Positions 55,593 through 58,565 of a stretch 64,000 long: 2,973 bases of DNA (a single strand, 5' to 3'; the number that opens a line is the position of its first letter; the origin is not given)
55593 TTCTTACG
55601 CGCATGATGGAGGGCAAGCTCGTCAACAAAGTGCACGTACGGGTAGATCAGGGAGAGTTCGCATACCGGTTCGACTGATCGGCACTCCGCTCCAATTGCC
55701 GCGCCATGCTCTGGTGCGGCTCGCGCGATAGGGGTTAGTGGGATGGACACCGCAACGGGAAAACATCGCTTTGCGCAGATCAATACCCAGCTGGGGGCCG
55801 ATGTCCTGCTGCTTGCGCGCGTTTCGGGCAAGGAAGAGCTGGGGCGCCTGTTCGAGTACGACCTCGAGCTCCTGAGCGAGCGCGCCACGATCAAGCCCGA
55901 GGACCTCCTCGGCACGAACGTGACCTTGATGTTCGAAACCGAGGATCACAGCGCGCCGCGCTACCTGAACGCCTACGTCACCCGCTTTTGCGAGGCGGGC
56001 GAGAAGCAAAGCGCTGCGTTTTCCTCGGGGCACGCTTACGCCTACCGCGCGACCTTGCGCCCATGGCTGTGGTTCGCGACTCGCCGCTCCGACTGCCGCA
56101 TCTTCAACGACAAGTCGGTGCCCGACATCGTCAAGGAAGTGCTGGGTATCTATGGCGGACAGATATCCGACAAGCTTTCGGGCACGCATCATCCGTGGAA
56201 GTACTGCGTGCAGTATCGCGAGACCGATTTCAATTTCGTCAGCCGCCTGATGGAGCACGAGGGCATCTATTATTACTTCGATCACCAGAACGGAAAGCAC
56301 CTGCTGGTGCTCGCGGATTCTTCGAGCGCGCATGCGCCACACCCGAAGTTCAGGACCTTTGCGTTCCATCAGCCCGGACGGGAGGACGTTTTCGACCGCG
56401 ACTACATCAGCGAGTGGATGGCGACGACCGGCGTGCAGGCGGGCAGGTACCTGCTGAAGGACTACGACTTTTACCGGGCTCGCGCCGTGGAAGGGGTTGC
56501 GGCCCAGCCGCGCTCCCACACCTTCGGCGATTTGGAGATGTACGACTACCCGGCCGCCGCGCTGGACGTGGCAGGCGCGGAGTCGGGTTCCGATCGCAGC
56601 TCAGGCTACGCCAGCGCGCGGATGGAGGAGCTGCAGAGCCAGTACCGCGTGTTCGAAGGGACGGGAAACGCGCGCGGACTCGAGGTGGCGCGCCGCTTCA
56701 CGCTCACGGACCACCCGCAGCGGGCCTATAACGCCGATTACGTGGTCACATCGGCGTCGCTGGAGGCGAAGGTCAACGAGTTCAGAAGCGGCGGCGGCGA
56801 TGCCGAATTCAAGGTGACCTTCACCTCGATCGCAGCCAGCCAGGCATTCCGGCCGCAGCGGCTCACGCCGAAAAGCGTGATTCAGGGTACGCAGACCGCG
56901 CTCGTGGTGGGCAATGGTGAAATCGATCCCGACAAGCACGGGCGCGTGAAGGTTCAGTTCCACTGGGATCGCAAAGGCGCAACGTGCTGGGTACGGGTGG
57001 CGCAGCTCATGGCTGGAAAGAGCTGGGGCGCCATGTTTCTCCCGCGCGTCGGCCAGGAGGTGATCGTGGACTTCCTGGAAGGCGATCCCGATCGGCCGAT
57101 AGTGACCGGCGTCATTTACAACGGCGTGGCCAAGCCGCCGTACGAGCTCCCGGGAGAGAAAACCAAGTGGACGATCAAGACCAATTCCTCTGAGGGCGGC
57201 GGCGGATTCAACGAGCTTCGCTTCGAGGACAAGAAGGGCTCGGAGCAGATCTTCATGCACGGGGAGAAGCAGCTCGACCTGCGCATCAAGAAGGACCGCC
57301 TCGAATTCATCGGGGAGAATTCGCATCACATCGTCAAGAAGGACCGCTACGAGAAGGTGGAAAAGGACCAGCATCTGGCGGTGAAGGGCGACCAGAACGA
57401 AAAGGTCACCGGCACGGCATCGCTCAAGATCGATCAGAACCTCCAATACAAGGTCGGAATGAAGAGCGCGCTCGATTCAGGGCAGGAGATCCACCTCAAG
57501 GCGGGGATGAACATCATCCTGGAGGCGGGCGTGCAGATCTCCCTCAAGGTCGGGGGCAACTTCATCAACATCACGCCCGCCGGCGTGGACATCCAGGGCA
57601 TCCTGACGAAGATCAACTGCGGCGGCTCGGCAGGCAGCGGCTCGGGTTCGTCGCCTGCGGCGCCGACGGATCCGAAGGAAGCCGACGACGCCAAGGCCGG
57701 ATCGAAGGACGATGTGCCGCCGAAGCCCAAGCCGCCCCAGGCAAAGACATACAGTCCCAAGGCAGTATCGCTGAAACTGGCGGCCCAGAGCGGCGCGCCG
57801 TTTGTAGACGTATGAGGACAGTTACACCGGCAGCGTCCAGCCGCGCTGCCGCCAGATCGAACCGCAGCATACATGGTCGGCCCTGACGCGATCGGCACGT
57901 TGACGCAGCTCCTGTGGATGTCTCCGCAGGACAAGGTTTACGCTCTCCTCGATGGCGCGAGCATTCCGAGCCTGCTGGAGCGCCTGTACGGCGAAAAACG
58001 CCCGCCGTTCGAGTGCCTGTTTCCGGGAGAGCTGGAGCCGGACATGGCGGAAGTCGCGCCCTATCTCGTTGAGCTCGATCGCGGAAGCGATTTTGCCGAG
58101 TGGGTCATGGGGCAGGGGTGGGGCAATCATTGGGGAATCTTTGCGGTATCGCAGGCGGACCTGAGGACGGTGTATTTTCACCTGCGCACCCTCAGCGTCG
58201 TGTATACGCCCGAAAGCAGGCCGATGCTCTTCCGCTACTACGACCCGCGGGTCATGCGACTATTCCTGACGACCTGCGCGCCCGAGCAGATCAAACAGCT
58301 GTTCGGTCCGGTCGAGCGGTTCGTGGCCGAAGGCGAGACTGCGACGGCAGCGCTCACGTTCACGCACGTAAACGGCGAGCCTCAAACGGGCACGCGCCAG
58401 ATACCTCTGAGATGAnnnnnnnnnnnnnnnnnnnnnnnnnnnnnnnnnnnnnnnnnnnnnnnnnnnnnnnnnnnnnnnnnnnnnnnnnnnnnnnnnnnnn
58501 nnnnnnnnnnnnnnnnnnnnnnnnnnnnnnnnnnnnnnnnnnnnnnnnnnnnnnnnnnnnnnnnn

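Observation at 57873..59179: vgrG - short DUF4123 adaptor - unknown 255-aa protein with internal duplication: candidate new T6SS cargo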

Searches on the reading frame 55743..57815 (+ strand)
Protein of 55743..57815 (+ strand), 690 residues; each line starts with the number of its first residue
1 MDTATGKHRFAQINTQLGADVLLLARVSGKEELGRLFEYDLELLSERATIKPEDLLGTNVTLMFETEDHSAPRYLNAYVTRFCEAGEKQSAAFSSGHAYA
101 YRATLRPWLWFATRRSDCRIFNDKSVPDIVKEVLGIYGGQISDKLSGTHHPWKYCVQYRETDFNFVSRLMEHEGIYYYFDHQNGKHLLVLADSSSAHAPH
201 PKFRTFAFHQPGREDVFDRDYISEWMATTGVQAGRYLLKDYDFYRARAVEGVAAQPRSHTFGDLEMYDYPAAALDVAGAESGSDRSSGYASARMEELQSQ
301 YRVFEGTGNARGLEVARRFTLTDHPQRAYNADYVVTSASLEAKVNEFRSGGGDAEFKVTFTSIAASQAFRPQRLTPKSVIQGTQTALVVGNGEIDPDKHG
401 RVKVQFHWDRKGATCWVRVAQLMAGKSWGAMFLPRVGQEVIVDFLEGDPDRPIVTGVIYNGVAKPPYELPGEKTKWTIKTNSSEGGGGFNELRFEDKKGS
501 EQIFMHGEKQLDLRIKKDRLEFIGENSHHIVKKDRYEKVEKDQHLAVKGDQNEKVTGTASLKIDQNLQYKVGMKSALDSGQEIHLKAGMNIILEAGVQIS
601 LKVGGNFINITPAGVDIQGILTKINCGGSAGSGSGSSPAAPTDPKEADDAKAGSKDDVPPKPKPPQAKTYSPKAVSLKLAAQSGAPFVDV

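Call 3: search_protein_families(library=pfam, proteins=[window:55743-57815:+], max_evalue=0.1)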
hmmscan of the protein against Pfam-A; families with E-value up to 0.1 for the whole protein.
window:55743-57815:+ (690 aa): 4 families
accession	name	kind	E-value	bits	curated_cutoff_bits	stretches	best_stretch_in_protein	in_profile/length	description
PF05954.17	Phage_GPD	-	1.9e-91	306.9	30.1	1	30-343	1-302/305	Phage tail baseplate hub (GPD)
PF22178.3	Gp5_trimer_C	-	2.9e-31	108.4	30.9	1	477-582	2-109/112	Bacteriophage T4 gp5 C-terminal trimerisation domain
PF04717.18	Phage_base_V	-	4e-20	72.4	23.8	1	385-459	2-75/75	Type VI secretion system/phage-baseplate injector OB domain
PF20093.5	DUF6484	-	5.6e-07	30.6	27.6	1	435-458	38-61/61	Domain of unknown function (DUF6484)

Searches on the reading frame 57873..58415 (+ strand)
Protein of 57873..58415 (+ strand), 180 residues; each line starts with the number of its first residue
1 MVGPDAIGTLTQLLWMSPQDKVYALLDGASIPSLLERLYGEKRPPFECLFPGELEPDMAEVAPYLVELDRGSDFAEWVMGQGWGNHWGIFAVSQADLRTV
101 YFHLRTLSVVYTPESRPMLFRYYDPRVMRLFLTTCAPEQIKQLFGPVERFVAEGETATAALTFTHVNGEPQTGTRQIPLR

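Call 3: search_protein_families(library=pfam, proteins=[window:57873-58415:+], max_evalue=0.1)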
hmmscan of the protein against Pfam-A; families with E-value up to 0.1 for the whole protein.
window:57873-58415:+ (180 aa): 1 family
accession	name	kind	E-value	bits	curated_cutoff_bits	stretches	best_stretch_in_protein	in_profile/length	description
PF13503.11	DUF4123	-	5.3e-33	114.2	25.8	1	22-142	1-119/119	Domain of unknown function (DUF4123)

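Call 5: search_protein_families(library=ncbifam, proteins=[window:57873-58415:+], max_evalue=1)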
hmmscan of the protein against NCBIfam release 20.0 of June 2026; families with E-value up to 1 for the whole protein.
window:57873-58415:+ (180 aa): 1 family
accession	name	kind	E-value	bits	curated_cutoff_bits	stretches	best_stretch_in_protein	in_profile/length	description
NF053803.1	Tla1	equivalog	7.7e-10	38.8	200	1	19-148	14-149/245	toxin Tle1 chaperone Tla1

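Call 74: search_solved_structures(query=window:57873-58412:+, max_evalue=10, show_alignments=2)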
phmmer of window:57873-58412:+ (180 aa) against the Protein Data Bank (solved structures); distinct sequences matched with E-value up to 10: 4.
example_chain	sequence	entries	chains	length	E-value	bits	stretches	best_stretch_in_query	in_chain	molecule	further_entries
8ci5_A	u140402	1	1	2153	0.54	12.9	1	22-101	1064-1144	RNA-directed RNA polymerase L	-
7ohg_A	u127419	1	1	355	0.56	12.9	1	135-169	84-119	Guanosine-3',5'-bis(Diphosphate) 3'-pyrophosphohydrolase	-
6s2t_A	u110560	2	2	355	0.56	12.9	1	135-169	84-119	(P)ppGpp synthetase I, SpoT/RelA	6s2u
6s2v_A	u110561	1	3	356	0.56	12.9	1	135-169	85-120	(P)ppGpp synthetase I, SpoT/RelA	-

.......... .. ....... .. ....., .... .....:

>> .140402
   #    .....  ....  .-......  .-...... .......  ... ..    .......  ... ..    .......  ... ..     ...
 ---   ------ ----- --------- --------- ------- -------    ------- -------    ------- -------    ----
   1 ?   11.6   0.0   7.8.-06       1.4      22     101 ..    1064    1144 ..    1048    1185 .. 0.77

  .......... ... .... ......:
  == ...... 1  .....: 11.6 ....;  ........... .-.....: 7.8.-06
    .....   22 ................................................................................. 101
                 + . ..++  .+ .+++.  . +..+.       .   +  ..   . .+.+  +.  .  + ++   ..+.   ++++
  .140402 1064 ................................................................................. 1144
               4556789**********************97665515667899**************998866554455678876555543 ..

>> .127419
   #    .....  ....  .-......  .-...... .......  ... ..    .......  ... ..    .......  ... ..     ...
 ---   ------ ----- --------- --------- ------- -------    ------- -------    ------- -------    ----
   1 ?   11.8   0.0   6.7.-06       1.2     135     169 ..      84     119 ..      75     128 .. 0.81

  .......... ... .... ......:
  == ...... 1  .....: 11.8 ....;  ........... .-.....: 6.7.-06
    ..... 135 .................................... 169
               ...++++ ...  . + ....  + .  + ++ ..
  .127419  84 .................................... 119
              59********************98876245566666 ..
